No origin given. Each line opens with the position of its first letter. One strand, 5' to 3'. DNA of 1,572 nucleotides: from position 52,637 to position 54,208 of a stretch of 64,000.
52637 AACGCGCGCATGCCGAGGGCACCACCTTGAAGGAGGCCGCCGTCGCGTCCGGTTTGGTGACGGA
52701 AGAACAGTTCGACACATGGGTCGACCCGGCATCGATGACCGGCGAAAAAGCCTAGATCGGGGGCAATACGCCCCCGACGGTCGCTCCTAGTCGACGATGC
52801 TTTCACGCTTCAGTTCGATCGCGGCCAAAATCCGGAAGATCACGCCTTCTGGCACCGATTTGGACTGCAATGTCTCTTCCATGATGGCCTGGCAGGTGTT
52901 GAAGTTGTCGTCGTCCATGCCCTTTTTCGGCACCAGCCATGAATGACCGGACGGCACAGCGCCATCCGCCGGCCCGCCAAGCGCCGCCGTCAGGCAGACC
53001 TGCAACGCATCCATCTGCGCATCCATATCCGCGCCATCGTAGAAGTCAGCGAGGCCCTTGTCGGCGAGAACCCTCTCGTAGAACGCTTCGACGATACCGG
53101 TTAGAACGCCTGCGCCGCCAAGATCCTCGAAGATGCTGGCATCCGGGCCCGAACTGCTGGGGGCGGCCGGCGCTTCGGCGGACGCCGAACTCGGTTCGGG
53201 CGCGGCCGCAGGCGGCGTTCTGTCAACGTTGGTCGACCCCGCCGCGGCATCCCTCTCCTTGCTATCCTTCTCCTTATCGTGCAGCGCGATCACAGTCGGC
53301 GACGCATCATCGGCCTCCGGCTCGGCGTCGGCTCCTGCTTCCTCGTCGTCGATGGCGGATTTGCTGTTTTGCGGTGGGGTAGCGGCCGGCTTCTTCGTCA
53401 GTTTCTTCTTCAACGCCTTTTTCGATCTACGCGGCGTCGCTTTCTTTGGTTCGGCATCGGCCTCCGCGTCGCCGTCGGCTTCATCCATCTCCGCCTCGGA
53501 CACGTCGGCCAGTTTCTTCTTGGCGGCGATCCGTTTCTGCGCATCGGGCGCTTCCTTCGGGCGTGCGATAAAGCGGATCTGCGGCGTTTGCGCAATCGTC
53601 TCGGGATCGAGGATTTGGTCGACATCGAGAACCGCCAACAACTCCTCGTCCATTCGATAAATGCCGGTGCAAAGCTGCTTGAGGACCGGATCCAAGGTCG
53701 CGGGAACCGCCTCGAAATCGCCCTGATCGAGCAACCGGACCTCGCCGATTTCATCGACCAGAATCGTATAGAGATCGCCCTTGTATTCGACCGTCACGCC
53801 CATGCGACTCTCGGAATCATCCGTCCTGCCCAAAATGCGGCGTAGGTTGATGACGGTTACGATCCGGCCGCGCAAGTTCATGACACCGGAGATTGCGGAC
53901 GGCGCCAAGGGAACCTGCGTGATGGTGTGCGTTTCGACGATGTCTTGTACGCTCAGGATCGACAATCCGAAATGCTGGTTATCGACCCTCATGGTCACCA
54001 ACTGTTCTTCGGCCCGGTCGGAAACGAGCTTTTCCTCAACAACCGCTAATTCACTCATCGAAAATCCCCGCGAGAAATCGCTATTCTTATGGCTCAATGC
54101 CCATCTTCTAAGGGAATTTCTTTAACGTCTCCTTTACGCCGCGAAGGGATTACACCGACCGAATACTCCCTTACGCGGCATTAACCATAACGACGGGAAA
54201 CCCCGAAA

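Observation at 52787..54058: CheW-like scaffold domain fused to a truncated haemoglobin: candidate gas-sensing chemotaxis coupling protein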

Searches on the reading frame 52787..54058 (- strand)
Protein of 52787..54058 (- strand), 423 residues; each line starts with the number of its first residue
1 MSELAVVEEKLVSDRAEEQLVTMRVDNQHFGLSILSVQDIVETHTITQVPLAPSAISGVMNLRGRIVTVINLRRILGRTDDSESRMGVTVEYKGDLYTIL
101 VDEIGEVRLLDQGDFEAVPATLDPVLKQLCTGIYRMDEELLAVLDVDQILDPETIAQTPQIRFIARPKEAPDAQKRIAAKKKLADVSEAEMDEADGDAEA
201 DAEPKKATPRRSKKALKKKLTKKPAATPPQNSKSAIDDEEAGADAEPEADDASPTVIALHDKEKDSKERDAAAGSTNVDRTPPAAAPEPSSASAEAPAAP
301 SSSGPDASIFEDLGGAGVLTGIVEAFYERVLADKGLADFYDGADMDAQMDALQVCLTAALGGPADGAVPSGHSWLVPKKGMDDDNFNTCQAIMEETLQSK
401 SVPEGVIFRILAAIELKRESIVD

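Call 3: search_protein_families(library=pfam, proteins=[window:52787-54058:-], max_evalue=10)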
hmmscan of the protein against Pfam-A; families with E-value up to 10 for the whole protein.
window:52787-54058:- (423 aa): 4 families
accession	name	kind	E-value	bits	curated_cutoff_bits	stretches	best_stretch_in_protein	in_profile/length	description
PF01584.24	CheW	-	9.2e-27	93.8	23.5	1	19-151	1-135/138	CheW-like domain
PF01152.27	Bac_globin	-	2.7e-07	31.2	21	1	308-365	1-60/121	Bacterial-like globin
PF13166.12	AAA_13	-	1.8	7.6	36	1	168-275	89-196/713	AAA domain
PF05793.18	TFIIF_alpha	-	7.2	5.5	27.1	1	185-294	309-413/528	Transcription initiation factor IIF, alpha subunit (TFIIF-alpha)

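Call 4: search_protein_families(library=ncbifam, proteins=[window:52787-54058:-], max_evalue=10)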
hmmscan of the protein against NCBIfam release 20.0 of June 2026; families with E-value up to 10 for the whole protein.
window:52787-54058:- (423 aa): 4 families
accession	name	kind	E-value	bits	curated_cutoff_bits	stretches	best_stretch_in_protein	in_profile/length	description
NF007903.0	PRK10612.1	equivalog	2.7e-13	50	260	1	9-156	8-157/167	chemotaxis protein CheW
NF005423.0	PRK07003.1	equivalog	0.47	8.8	1260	1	166-306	411-549/831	DNA polymerase III subunit gamma/tau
NF005846.3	PRK07764.1-6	equivalog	1.5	7.8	625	1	173-302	416-541/628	DNA polymerase III subunit gamma and tau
NF046017.1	ZmpA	exception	6.2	3.8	3000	1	106-292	460-635/2052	zinc metalloprotease A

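Call 5: find_homologous_proteins(query=window:52787-54058:-, max_evalue=0.001)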
Query window:52787-54058:- (423 aa): 240 proteins with E <= 0.001 among 8000 candidates; the best 120 are listed.
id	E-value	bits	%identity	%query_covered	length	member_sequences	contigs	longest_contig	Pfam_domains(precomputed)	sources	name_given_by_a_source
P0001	1.2e-266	902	100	100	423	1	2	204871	PF01584.25,PF01152.28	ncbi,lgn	-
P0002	7.2e-193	659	75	100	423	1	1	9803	PF01584.25,PF01152.28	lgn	-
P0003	1.0e-190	652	73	100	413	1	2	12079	PF01584.25,PF01152.28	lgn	-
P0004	1.4e-190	652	74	100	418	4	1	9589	PF01584.25,PF01152.28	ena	-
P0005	4.7e-190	650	73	100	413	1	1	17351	PF01584.25,PF01152.28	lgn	-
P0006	9.7e-190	649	74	100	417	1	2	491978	PF01584.25,PF01152.28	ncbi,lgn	-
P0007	2.0e-188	645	73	100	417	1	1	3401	PF01584.25,PF01152.28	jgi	jgi:chemotaxis signal transduction protein/truncated hemoglobin YjbI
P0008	3.2e-188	644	73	100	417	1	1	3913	PF01584.25,PF01152.28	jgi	jgi:chemotaxis signal transduction protein/truncated hemoglobin YjbI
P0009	5.6e-187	640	74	100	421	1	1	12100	PF01584.25,PF01152.28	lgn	-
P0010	2.1e-186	638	73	100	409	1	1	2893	PF01584.25,PF01152.28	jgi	jgi:purine-binding chemotaxis protein CheW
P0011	3.0e-186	638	72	100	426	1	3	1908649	PF01584.25,PF01152.28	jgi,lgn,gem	-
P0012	1.0e-183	629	74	100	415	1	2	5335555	PF01584.25,PF01152.28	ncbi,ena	-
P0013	1.2e-181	623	71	100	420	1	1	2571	PF01584.25,PF01152.28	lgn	-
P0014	5.6e-180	617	71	100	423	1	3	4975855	PF01584.25,PF01152.28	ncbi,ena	-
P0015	1.3e-179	616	71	100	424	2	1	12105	PF01584.25,PF01152.28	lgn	-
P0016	4.4e-179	614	72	100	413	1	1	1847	PF01584.25,PF01152.28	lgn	-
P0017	4.2e-174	598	73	95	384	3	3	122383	PF01584.25,PF01152.28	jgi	jgi:purine-binding chemotaxis protein CheW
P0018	2.5e-145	503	60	100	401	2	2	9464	PF01584.25,PF01152.28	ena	-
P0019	2.7e-141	490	59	100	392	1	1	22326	PF01584.25,PF01152.28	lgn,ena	-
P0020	1.2e-118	415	54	100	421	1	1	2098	PF01584.25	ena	-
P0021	2.4e-118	414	54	100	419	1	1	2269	PF01584.25,PF01152.28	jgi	-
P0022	8.3e-117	409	46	100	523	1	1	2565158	PF01584.25,PF01152.28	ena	-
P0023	1.1e-116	409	53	100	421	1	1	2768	PF01584.25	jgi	jgi:chemotaxis signal transduction protein/truncated hemoglobin YjbI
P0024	5.4e-116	406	53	100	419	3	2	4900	PF01584.25,PF01152.28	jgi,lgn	jgi:purine-binding chemotaxis protein CheW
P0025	1.5e-115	405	52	100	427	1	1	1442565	PF01584.25,PF01152.28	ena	-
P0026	1.6e-115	405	52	100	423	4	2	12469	PF01584.25,PF01152.28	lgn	-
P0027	5.0e-115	403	51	100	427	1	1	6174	PF01584.25,PF01152.28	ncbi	ncbi:MAG: chemotaxis protein CheW [Pseudomonadota bacterium]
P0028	5.5e-115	403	52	100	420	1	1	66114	PF01584.25,PF01152.28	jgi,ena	jgi:chemotaxis signal transduction protein/truncated hemoglobin YjbI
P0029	5.8e-115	403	53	100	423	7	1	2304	PF01584.25,PF01152.28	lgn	-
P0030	1.6e-114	402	81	40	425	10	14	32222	PF01584.25,PF01152.28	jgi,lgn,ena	jgi:purine-binding chemotaxis protein CheW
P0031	2.4e-114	401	54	100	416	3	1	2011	PF01584.25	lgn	-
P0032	3.0e-114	401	52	100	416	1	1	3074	PF01584.25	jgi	-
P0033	6.0e-114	400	53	100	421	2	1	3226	PF01584.25,PF01152.28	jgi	-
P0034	1.1e-113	399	52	100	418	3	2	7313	PF01584.25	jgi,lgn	-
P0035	1.1e-113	399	52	100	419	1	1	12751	PF01584.25,PF01152.28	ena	-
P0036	4.4e-113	397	68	52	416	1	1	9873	PF01584.25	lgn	-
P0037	5.2e-113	397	53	100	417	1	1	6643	PF01584.25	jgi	-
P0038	7.4e-113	396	53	100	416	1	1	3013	PF01584.25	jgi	jgi:chemotaxis signal transduction protein/truncated hemoglobin YjbI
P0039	2.7e-112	394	52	100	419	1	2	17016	PF01584.25,PF01152.28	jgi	-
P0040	6.4e-112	393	53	100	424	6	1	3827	PF01584.25,PF01152.28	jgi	jgi:purine-binding chemotaxis protein CheW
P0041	3.5e-111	391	70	49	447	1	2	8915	PF01584.25,PF01152.28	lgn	-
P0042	5.1e-111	390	52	100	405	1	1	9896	PF01584.25,PF01152.28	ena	-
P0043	5.3e-111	390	52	100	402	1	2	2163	PF01584.25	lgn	-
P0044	1.0e-110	389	51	100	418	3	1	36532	PF01584.25,PF01152.28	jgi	jgi:purine-binding chemotaxis protein CheW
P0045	1.8e-110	388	52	100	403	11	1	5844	PF01584.25,PF01152.28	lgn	-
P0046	3.2e-110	387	50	100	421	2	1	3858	PF01584.25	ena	-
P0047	4.7e-110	387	51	100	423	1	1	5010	PF01584.25,PF01152.28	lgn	-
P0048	6.7e-110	386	52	100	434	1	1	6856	PF01584.25,PF01152.28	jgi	jgi:purine-binding chemotaxis protein CheW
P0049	2.3e-109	385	50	100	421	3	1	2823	PF01584.25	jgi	jgi:purine-binding chemotaxis protein CheW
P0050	2.9e-109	384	52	100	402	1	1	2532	PF01584.25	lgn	-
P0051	5.4e-109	383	51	100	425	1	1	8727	PF01584.25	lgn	-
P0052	2.0e-108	381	53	100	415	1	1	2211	PF01584.25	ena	-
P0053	2.2e-108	381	52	100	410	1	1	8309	PF01584.25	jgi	-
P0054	5.7e-108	380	52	100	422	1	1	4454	PF01584.25,PF01152.28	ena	-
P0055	1.4e-107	379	53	100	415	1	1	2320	PF01584.25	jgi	-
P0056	1.5e-107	379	50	100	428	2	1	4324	PF01584.25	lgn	-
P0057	1.7e-107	378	50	99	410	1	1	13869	PF01584.25,PF01152.28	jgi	jgi:chemotaxis signal transduction protein/truncated hemoglobin YjbI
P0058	1.9e-107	378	50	100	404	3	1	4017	PF01584.25,PF01152.28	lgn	-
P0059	2.5e-107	378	50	100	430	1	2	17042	PF01584.25,PF01152.28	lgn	-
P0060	3.6e-105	371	50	100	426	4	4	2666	PF01584.25,PF01152.28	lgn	-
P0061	1.2e-104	369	49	100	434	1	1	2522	PF01584.25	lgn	-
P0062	5.1e-82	295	78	41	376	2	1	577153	PF01584.25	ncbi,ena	-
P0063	4.7e-80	288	40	100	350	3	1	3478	PF01584.25,PF01152.28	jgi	jgi:chemotaxis signal transduction protein/truncated hemoglobin YjbI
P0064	1.2e-79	287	41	100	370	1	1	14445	PF01584.25,PF01152.28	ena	-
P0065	1.8e-79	286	63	43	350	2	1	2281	PF01584.25,PF01152.28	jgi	jgi:chemotaxis signal transduction protein/truncated hemoglobin YjbI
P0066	8.8e-79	284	63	43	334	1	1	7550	PF01584.25,PF01152.28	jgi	-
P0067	9.3e-79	284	58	49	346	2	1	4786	PF01584.25,PF01152.28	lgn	-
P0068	4.1e-78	282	41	96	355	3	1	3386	PF01584.25,PF01152.28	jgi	-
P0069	2.7e-77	279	57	51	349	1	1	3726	PF01584.25,PF01152.28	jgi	-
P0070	6.0e-77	278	53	55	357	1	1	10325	PF01584.25,PF01152.28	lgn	-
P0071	2.2e-75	273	46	84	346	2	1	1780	PF01584.25,PF01152.28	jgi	jgi:truncated hemoglobin YjbI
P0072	6.3e-74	268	47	81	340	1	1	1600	PF01584.25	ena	-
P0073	2.8e-71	259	45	80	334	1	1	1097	PF01584.25,PF01152.28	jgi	jgi:truncated hemoglobin YjbI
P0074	2.7e-69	253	37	98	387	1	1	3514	PF01584.25,PF01152.28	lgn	-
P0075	5.2e-69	252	51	53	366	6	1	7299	PF01584.25,PF01152.28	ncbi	-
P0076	8.2e-69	251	37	100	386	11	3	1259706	PF01584.25,PF01152.28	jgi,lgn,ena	-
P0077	1.5e-68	250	52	49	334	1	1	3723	PF01584.25,PF01152.28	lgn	-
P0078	2.7e-67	246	39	100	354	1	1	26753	PF01584.25,PF01152.28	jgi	jgi:purine-binding chemotaxis protein CheW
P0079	3.9e-67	246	38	100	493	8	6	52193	PF01584.25,PF01152.28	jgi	jgi:purine-binding chemotaxis protein CheW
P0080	4.0e-67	246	42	97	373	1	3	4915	PF01584.25,PF01152.28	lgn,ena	-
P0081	4.6e-66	242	39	98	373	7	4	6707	PF01584.25,PF01152.28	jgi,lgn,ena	jgi:chemotaxis signal transduction protein/truncated hemoglobin YjbI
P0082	5.5e-66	242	60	39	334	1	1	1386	PF01584.25,PF01152.28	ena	-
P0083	7.2e-66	241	39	94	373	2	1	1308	PF01584.25,PF01152.28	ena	-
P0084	1.2e-65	241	59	38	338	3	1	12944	PF01584.25,PF01152.28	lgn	-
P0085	1.7e-65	240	47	57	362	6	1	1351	PF01584.25,PF01152.28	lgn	-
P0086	1.9e-65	240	38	97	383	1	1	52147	PF01584.25,PF01152.28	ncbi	-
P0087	4.0e-65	239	39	94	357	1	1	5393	PF01584.25,PF01152.28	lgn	-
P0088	4.3e-65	239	58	37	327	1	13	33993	PF01584.25,PF01152.28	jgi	jgi:purine-binding chemotaxis protein CheW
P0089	5.8e-65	238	38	97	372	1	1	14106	PF01584.25,PF01152.28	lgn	-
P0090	6.0e-65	238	39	95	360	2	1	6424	PF01584.25,PF01152.28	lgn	-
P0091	8.4e-65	238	34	100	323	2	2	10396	PF01584.25,PF01152.28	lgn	-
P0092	1.0e-64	238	48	50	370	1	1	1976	PF01584.25,PF01152.28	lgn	-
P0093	1.2e-64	237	56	42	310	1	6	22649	PF01584.25,PF01152.28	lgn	-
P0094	1.8e-64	237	33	30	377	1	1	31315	PF01584.25,PF01152.28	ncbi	-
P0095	3.0e-64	236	61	38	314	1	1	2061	PF01584.25,PF01152.28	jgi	jgi:chemotaxis signal transduction protein/truncated hemoglobin YjbI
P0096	3.9e-64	236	47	59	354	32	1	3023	PF01584.25,PF01152.28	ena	-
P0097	9.4e-64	234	35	100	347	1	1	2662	PF01584.25,PF01152.28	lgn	-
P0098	1.2e-63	234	37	97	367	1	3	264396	PF01584.25,PF01152.28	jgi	jgi:chemotaxis signal transduction protein/truncated hemoglobin YjbI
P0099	2.0e-63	233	37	100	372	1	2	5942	PF01584.25,PF01152.28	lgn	-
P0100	2.3e-63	233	37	100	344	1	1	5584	PF01584.25,PF01152.28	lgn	-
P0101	2.9e-63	233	49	51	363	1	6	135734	PF01584.25,PF01152.28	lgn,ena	-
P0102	6.6e-63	232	55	42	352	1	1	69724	PF01584.25,PF01152.28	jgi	jgi:chemotaxis signal transduction protein/truncated hemoglobin YjbI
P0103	8.1e-63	231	38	97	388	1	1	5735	PF01584.25,PF01152.28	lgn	-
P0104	8.5e-63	231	61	38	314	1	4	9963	PF01584.25,PF01152.28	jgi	jgi:chemotaxis signal transduction protein/truncated hemoglobin YjbI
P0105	2.6e-62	230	35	100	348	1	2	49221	PF01584.25,PF01152.28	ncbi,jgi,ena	jgi:purine-binding chemotaxis protein CheW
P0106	3.8e-62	229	38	100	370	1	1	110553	PF01584.25,PF01152.28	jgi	jgi:chemotaxis signal transduction protein/truncated hemoglobin YjbI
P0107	5.2e-62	229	44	80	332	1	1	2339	PF01584.25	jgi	jgi:truncated hemoglobin YjbI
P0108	5.3e-62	229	63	35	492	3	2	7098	PF01584.25,PF01152.28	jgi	-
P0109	5.5e-62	229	37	100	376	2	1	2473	PF01584.25,PF01152.28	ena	-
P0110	8.2e-62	228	50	51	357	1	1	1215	PF01584.25,PF01152.28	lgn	-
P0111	8.5e-62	228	54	41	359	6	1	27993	PF01584.25,PF01152.28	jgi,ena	jgi:chemotaxis signal transduction protein/truncated hemoglobin YjbI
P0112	1.4e-61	227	60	36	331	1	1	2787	PF01584.25,PF01152.28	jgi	jgi:chemotaxis signal transduction protein/truncated hemoglobin YjbI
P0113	3.6e-61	226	37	100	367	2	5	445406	PF01584.25,PF01152.28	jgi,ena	jgi:chemotaxis signal transduction protein/truncated hemoglobin YjbI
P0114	8.2e-61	225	38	91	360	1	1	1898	PF01584.25,PF01152.28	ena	-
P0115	5.3e-60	222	37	96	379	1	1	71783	PF01584.25,PF01152.28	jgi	jgi:chemotaxis signal transduction protein/truncated hemoglobin YjbI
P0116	2.4e-59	220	37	100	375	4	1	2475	PF01584.25,PF01152.28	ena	-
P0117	4.1e-59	219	58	40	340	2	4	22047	PF01584.25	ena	-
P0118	6.9e-59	218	56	40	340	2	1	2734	PF01584.25,PF01152.28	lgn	-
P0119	7.5e-59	218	50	47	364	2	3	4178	PF01584.25,PF01152.28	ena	-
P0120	1.4e-58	217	58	40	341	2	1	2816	PF01584.25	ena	-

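Call 8: find_related_loci(query=window:52787-54058:-, collection=genome_contigs, flank=10000)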
Query window:52787-54058:- (423 aa) in genome_contigs; peptide patterns used: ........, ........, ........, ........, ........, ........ (x = any residue, [..] = any of these).
87 stretches matched a pattern; 6 encode a relative of the query (tblastn E <= 1e-3); 5 distinct loci.
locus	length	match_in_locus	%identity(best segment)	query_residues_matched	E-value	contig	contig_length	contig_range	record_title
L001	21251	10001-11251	74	1-423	0e+0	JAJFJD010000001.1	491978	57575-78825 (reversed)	MAG: Alphaproteobacteria bacterium isolate OFTM110 OFTM110_0, whole genome shotgun sequence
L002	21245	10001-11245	74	1-423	0e+0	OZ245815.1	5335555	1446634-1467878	MAG: Alphaproteobacteria bacterium isolate 7f0d7cf2-30dd-46ca-8880-9cb867015a81 genome assembly, chromosome: 1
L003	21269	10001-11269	71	1-423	0e+0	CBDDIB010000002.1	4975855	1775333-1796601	MAG: Alphaproteobacteria bacterium isolate 7448a1ac-87b9-4237-a118-df8c98a982b6 genome assembly, contig: contig_2, whole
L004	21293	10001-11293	71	1-423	0e+0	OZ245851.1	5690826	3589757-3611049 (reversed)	MAG: Alphaproteobacteria bacterium isolate f9579e00-a57b-4436-9f3a-59dce60a56f0 genome assembly, chromosome: 1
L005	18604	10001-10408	47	20-151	1e-32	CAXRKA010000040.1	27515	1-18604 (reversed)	MAG: Alphaproteobacteria bacterium isolate YZ12B_2.14 genome assembly, contig: k141_577357, whole genome shotgun sequenc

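Call 13: find_encoding_contigs(protein=P0001, flank=10000, max_places=3)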
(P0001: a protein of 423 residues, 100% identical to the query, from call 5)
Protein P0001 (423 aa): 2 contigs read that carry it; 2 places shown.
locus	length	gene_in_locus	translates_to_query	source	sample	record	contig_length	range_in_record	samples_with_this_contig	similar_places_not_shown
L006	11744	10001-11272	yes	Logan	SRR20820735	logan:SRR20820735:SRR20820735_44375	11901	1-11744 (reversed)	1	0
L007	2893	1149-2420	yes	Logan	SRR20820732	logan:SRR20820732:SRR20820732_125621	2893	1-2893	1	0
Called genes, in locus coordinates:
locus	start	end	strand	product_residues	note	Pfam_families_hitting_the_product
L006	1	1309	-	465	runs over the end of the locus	PF01425:Amidase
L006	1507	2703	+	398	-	PF02515:CoA_transf_3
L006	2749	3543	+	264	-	PF00378:ECH_1, PF16113:ECH_2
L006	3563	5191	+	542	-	PF00884:Sulfatase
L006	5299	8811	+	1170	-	PF05170:AsmA, PF05359:DUF748, PF13116:YhdP (faint), PF05170:AsmA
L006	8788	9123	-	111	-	PF13467:RHH_4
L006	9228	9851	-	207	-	PF20408:Abhydrolase_11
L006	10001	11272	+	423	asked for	PF01584:CheW, PF01152:Bac_globin (weak)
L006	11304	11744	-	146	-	?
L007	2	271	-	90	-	?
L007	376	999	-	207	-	PF20408:Abhydrolase_11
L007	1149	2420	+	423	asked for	PF01584:CheW, PF01152:Bac_globin (weak)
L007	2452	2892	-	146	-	?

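Call 14: find_encoding_contigs(protein=P0012, flank=10000, max_places=1)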
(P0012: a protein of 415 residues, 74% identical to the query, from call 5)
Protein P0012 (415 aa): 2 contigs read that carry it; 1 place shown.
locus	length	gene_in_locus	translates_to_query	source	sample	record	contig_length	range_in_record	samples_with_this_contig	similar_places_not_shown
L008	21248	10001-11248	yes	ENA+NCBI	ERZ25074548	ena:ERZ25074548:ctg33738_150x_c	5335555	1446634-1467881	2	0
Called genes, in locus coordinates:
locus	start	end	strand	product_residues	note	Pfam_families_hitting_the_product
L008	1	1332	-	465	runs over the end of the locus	PF01425:Amidase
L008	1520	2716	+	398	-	PF02515:CoA_transf_3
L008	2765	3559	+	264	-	PF00378:ECH_1, PF16113:ECH_2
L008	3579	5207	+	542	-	PF00884:Sulfatase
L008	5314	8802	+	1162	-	PF05170:AsmA, PF05359:DUF748, PF13116:YhdP (faint), PF05170:AsmA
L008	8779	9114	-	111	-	PF13467:RHH_4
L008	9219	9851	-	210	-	PF20408:Abhydrolase_11, PF12697:Abhydrolase_6 (weak)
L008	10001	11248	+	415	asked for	PF01584:CheW, PF01152:Bac_globin (weak)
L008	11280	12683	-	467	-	PF00206:Lyase_1, PF10415:FumaraseC_C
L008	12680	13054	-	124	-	PF04993:TfoX_N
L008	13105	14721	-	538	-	PF05681:Fumerase, PF05683:Fumerase_C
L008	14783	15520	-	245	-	PF00106:adh_short, PF08659:KR, PF13561:adh_short_C2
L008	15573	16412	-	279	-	PF13714:PEP_mutase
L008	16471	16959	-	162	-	PF04386:SspB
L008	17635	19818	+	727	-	PF08487:VIT, PF13757:VIT_2 (weak), PF05762:VWA_CoxE (weak), PF13768:VWA_3, PF00092:VWA, PF13519:VWA_2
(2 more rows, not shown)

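Call 15: find_encoding_contigs(protein=P0022, flank=10000, max_places=1)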
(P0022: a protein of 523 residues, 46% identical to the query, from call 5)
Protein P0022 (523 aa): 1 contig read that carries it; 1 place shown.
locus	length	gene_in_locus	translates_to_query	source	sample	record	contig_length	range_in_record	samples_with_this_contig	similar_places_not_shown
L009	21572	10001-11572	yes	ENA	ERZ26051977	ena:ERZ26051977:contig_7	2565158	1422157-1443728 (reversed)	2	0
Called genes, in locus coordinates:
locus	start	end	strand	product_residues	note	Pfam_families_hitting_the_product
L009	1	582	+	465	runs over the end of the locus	PF01565:FAD_binding_4, PF02913:FAD-oxidase_C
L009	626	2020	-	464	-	PF01425:Amidase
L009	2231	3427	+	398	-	PF02515:CoA_transf_3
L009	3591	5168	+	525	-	-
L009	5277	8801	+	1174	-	PF05170:AsmA, PF13116:YhdP (faint), PF05170:AsmA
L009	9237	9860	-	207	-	PF20408:Abhydrolase_11, PF12697:Abhydrolase_6 (weak)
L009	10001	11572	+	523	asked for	PF01584:CheW, PF01152:Bac_globin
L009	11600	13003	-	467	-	PF00206:Lyase_1, PF10415:FumaraseC_C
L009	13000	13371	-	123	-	PF04993:TfoX_N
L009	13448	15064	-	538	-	PF05681:Fumerase, PF05683:Fumerase_C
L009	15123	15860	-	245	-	PF00106:adh_short, PF08659:KR, PF13561:adh_short_C2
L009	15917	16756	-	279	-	PF13714:PEP_mutase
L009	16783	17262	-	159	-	PF04386:SspB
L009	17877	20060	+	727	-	PF08487:VIT, PF13757:VIT_2 (weak), PF05762:VWA_CoxE (weak), PF13768:VWA_3, PF00092:VWA, PF13519:VWA_2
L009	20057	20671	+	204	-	PF01694:Rhomboid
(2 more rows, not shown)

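Call 16: find_encoding_contigs(protein=P0025, flank=10000, max_places=1)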
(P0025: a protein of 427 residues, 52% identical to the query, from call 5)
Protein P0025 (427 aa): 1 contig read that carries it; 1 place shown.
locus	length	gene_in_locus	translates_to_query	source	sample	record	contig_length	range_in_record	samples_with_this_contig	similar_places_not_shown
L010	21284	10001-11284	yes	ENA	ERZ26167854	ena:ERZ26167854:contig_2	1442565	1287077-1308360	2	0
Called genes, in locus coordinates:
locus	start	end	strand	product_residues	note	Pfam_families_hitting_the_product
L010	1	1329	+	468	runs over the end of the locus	PF01565:FAD_binding_4, PF02913:FAD-oxidase_C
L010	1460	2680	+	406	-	PF02515:CoA_transf_3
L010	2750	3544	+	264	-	PF00378:ECH_1, PF16113:ECH_2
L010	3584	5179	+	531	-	PF00884:Sulfatase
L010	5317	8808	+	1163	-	PF05170:AsmA, PF05359:DUF748, PF05170:AsmA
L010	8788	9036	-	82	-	PF13467:RHH_4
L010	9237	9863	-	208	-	PF12697:Abhydrolase_6 (weak), PF20408:Abhydrolase_11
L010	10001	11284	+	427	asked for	PF01584:CheW, PF01152:Bac_globin (weak)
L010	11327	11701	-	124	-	PF04993:TfoX_N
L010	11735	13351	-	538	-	PF05681:Fumerase, PF05683:Fumerase_C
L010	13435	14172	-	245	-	PF00106:adh_short, PF08659:KR, PF13561:adh_short_C2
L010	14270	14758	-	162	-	PF04386:SspB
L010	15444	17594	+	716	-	PF08487:VIT, PF13757:VIT_2, PF00092:VWA, PF05762:VWA_CoxE, PF13519:VWA_2, PF13768:VWA_3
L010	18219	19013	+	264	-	PF00303:Thymidylat_synt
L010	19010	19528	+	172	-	PF00186:DHFR_1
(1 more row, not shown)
